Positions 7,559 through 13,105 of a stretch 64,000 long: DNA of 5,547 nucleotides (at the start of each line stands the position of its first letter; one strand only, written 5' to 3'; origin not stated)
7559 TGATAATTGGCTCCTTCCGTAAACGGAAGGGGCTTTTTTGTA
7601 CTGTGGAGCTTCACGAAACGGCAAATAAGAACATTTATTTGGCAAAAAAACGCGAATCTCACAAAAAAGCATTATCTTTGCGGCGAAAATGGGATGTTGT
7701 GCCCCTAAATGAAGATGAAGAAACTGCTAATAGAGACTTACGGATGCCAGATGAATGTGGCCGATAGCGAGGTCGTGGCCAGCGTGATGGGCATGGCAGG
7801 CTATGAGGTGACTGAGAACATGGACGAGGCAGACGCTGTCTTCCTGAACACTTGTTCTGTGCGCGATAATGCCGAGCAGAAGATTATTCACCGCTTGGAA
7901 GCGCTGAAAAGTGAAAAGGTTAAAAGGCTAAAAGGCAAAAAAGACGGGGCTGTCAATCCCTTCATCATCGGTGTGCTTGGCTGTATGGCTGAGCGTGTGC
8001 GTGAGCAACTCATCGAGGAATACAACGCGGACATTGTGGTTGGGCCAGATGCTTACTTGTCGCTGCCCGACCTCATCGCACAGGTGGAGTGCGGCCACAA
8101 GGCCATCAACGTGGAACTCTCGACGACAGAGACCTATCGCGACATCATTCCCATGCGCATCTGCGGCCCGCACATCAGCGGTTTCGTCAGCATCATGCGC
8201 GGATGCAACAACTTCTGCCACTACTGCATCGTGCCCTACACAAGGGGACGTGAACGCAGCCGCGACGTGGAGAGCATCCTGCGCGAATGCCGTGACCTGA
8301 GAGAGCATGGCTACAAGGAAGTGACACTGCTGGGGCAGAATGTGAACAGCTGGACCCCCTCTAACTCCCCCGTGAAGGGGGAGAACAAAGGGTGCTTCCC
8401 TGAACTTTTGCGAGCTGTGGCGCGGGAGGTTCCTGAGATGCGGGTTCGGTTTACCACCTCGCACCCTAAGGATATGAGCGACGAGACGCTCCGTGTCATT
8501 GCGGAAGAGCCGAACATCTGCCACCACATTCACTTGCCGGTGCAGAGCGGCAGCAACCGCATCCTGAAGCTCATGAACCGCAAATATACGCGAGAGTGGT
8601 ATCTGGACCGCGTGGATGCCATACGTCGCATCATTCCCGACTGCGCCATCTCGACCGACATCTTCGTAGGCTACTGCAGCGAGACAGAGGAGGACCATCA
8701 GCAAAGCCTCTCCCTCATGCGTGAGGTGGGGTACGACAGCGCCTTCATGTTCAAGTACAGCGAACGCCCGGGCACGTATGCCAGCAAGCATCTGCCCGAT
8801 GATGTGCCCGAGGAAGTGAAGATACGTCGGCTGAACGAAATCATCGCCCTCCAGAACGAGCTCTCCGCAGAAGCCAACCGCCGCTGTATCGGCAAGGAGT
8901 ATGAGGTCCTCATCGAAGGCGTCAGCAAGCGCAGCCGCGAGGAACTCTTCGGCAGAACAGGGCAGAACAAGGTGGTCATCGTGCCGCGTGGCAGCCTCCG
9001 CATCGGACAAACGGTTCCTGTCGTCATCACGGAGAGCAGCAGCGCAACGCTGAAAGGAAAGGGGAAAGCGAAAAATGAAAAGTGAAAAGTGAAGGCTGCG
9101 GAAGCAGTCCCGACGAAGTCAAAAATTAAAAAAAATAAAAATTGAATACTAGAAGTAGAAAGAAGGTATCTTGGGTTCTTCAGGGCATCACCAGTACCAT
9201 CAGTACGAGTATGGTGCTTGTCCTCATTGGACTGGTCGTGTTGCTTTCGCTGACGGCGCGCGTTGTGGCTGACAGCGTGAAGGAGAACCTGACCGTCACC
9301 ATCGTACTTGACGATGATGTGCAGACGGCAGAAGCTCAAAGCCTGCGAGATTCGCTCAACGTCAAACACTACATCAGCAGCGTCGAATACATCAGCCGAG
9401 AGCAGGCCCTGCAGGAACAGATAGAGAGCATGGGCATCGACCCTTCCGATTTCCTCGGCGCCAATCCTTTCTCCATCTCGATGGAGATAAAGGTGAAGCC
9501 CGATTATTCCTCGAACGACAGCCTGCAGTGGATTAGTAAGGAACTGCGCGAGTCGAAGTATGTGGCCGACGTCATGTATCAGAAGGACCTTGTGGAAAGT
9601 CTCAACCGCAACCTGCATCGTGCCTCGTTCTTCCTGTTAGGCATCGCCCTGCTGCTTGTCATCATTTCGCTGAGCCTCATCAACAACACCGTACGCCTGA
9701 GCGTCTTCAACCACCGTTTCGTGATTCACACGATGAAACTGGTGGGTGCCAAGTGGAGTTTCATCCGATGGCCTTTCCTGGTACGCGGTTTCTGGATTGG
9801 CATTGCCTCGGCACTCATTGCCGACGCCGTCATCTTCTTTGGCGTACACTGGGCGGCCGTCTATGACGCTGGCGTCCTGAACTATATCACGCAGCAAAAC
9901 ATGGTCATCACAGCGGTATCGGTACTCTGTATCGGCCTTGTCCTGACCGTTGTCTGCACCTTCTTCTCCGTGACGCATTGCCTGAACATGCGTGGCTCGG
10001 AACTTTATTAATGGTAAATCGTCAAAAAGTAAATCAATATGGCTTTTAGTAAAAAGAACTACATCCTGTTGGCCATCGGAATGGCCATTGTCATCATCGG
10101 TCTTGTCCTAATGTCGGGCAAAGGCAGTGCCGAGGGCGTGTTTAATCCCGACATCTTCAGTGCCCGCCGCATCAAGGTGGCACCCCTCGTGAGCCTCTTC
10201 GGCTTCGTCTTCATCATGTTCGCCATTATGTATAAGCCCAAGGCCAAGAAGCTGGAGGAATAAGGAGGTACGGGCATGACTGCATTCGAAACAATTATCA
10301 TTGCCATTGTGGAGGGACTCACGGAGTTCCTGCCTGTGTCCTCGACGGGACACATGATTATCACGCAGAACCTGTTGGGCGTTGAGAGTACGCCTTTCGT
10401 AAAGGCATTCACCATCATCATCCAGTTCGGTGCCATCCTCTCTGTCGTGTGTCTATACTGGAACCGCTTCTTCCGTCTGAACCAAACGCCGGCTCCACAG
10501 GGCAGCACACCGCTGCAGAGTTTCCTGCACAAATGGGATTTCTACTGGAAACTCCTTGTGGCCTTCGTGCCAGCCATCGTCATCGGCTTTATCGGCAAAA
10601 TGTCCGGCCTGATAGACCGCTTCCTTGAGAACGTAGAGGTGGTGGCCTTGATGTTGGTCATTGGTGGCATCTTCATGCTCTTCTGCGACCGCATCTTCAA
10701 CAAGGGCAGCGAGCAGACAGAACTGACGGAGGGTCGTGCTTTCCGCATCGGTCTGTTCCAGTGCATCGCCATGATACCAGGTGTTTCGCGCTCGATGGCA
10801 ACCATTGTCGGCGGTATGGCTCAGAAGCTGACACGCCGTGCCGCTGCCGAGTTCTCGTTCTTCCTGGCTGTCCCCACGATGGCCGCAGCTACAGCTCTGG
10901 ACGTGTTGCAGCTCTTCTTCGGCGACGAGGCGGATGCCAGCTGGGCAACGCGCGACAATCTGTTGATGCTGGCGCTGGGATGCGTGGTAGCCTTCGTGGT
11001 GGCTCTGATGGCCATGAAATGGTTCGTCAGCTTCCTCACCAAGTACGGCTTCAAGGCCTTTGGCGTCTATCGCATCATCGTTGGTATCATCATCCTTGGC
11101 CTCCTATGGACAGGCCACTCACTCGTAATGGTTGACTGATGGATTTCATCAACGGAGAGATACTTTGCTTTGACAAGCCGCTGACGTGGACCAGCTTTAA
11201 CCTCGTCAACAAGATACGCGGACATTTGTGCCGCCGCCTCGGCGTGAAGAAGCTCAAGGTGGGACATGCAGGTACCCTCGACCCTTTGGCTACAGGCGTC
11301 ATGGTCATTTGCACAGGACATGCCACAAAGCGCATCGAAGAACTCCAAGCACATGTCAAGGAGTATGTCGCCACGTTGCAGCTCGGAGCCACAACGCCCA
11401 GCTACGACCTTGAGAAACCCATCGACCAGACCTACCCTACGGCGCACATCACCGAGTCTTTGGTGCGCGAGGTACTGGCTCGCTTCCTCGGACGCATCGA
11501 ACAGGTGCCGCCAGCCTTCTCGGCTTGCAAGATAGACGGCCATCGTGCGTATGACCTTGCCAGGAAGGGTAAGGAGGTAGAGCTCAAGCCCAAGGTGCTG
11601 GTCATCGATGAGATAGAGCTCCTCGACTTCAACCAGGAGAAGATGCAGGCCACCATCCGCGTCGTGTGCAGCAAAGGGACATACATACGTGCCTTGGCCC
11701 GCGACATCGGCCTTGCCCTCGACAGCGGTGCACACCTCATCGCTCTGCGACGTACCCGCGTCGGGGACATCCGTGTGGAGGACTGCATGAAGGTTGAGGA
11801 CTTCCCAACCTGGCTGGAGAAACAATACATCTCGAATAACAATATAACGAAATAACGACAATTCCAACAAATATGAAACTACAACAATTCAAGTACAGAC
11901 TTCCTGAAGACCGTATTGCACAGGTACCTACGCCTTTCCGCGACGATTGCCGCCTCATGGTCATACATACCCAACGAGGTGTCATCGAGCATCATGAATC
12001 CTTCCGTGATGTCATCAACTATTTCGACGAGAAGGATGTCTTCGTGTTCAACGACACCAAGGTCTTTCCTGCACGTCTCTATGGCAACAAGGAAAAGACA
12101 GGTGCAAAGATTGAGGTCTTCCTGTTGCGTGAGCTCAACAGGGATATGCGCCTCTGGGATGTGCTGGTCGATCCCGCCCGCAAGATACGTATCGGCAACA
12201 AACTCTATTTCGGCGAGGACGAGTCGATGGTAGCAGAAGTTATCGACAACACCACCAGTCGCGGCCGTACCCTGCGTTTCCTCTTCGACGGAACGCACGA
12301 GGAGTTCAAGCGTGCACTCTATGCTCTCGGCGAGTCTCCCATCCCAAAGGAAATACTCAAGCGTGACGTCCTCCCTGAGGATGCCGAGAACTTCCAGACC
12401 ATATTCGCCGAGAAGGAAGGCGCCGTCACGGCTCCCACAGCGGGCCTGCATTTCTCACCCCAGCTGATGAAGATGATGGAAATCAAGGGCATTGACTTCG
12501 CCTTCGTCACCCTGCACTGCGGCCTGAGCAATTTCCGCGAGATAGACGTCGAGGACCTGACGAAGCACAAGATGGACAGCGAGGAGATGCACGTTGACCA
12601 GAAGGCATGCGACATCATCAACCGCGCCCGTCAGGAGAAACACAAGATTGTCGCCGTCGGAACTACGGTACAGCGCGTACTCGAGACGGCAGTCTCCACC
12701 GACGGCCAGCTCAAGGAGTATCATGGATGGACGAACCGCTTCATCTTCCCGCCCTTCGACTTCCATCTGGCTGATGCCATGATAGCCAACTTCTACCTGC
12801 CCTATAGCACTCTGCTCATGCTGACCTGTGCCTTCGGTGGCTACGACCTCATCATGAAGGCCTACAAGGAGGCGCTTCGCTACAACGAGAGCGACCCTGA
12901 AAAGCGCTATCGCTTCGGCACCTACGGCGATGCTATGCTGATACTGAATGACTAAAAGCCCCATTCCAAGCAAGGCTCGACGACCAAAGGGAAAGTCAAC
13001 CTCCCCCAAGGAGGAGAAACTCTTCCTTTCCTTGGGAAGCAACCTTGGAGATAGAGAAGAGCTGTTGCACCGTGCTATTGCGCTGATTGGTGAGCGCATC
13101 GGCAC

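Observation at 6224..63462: A shared vocabulary of AT-rich tandem heptamers seeded at more than 30 sites in a GC-rich window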

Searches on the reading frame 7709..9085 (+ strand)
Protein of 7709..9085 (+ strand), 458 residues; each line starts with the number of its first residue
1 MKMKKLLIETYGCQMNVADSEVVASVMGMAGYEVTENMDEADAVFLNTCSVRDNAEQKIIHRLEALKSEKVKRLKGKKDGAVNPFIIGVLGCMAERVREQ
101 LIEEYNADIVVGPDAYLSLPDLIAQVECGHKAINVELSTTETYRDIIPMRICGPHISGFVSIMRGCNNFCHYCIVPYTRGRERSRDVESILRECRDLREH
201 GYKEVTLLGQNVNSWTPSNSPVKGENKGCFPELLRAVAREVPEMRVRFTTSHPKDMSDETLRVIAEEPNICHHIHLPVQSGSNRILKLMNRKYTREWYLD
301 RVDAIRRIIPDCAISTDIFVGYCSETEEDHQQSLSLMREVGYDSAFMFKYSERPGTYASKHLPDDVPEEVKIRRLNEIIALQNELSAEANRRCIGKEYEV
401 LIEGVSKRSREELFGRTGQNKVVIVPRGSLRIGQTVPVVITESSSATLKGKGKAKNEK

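Call 11: search_protein_families(library=pfam, proteins=[window:7709-9085:+])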
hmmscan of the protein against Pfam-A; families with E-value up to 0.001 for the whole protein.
window:7709-9085:+ (458 aa): 3 families
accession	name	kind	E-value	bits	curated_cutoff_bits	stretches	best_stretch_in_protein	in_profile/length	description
PF04055.27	Radical_SAM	-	3.2e-28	99.4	29.5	1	160-335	1-164/166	Radical SAM superfamily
PF00919.26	UPF0004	-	1.8e-27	95.7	27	1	5-112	1-98/98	Uncharacterized protein family UPF0004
PF01938.26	TRAM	-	1.1e-12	48.1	21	1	391-451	1-59/61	TRAM domain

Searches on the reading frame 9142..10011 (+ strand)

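Call 11: search_protein_families(library=pfam, proteins=[window:9142-10011:+])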
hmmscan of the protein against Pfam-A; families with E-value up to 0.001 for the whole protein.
window:9142-10011:+ (289 aa): 2 families
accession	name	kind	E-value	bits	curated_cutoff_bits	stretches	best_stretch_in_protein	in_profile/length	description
PF18075.7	FtsX_ECD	-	4.4e-17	62.9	23.5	1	51-144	2-96/96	FtsX extracellular domain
PF02687.27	FtsX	-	2.1e-09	37.9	25.5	1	168-278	3-110/120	FtsX-like permease C-terminal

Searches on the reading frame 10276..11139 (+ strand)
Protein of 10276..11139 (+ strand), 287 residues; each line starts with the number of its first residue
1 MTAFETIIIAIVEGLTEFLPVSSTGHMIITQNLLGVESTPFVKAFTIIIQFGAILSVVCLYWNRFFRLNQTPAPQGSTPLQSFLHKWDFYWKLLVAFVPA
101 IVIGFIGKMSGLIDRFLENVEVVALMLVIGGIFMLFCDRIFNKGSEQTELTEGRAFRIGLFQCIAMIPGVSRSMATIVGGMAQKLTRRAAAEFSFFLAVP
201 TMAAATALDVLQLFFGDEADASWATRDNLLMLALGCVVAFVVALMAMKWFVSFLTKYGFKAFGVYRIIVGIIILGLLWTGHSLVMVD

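Call 11: search_protein_families(library=pfam, proteins=[window:10276-11139:+])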
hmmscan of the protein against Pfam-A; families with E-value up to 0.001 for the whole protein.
window:10276-11139:+ (287 aa): 1 family
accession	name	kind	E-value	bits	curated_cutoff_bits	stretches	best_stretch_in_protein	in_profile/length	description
PF02673.24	BacA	-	4.9e-79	266.1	33.4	1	7-272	2-257/257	Bacitracin resistance protein BacA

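Call 63: find_encoding_contigs(protein=window:10276-11139:+, flank=10000, max_places=8)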
Protein window:10276-11139:+ (287 aa): no gene with exactly this product is on record in the collection.

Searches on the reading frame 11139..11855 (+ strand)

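Call 11: search_protein_families(library=pfam, proteins=[window:11139-11855:+])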
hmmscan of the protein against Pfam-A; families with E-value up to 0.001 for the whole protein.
window:11139-11855:+ (238 aa): 2 families
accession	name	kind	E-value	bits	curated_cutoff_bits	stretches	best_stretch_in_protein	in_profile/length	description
PF01509.24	TruB_N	-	2.7e-52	177.6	27.3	1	36-183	6-149/149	TruB family pseudouridylate synthase (N terminal domain)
PF16198.10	TruB_C_2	-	8.6e-11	42.3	29.3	1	184-226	1-45/66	tRNA pseudouridylate synthase B C-terminal domain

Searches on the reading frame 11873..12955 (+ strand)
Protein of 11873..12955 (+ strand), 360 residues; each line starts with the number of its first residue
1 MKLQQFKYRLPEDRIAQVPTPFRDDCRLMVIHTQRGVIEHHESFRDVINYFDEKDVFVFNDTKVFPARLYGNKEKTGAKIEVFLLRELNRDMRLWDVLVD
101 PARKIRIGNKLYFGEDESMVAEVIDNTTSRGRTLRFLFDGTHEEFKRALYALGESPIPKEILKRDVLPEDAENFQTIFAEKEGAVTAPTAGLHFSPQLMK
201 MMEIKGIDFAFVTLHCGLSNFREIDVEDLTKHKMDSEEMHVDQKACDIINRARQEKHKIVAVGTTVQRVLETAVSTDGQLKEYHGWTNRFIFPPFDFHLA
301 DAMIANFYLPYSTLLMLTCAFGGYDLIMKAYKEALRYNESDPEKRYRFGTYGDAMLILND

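Call 11: search_protein_families(library=pfam, proteins=[window:11873-12955:+])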
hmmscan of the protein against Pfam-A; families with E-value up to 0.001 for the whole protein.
window:11873-12955:+ (360 aa): 1 family
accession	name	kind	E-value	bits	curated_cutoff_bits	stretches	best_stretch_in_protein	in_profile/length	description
PF02547.20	Queuosine_synth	-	1.7e-120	402.5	25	1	3-357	1-322/322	Queuosine biosynthesis protein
